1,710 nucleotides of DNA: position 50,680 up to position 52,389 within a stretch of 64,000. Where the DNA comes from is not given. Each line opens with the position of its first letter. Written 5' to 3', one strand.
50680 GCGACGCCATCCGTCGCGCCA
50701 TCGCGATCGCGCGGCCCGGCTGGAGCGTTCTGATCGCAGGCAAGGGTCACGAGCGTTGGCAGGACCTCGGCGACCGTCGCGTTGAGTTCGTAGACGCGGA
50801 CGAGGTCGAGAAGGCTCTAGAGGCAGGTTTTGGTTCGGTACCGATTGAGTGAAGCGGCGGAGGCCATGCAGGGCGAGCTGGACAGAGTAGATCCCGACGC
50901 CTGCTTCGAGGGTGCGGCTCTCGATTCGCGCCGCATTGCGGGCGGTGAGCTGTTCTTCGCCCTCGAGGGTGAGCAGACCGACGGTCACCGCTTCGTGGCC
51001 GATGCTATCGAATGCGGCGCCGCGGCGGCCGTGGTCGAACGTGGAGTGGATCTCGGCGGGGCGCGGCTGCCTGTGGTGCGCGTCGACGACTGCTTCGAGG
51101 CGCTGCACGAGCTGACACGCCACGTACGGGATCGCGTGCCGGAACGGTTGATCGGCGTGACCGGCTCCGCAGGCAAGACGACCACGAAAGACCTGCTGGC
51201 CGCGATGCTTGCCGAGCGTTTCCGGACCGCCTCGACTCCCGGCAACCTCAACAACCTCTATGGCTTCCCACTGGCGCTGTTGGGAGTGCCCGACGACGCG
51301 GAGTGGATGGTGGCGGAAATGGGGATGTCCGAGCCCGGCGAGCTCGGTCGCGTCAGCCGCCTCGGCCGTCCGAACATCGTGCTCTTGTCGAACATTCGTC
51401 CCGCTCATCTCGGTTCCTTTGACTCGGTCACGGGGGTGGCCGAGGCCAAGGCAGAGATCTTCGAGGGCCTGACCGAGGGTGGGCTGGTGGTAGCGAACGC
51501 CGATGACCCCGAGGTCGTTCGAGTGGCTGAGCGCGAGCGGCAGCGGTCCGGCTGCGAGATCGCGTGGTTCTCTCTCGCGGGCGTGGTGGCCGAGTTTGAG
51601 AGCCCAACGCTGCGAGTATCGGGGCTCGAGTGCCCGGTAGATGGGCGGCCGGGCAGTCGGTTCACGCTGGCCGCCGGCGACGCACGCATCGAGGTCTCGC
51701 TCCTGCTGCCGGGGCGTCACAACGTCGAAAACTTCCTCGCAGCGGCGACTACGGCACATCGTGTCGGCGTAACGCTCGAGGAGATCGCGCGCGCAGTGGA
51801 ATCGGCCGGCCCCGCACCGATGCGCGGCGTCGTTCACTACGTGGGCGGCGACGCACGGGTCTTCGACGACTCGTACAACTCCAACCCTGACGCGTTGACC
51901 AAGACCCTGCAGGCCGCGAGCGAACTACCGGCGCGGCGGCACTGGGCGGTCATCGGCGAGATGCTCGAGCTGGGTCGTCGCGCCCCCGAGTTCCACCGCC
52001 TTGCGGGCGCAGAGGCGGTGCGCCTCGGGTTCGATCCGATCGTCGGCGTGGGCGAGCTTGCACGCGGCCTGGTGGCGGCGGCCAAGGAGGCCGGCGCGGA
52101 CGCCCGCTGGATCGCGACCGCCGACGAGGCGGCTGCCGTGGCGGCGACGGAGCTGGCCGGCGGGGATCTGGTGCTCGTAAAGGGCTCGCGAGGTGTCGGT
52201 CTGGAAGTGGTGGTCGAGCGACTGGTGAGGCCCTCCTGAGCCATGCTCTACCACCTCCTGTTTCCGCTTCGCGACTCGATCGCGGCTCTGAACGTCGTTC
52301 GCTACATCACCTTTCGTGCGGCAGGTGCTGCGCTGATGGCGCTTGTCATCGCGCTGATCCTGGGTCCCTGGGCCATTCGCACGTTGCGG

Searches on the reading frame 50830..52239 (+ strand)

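Call 9: search_protein_families(library=pfam, proteins=[window:50830-52239:+], max_evalue=0.001)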
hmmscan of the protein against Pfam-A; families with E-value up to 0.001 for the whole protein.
window:50830-52239:+ (469 aa): 3 families
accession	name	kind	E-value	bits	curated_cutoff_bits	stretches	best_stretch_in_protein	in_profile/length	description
PF08245.18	Mur_ligase_M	-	6e-39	134.5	24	1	110-308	1-199/200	Mur ligase middle domain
PF02875.26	Mur_ligase_C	-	6.9e-19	69.4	28.4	1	340-454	10-127/127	Mur ligase, glutamate ligase domain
PF01225.30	Mur_ligase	-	5.1e-09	36.8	21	1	30-98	6-93/95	Mur ligase family, catalytic domain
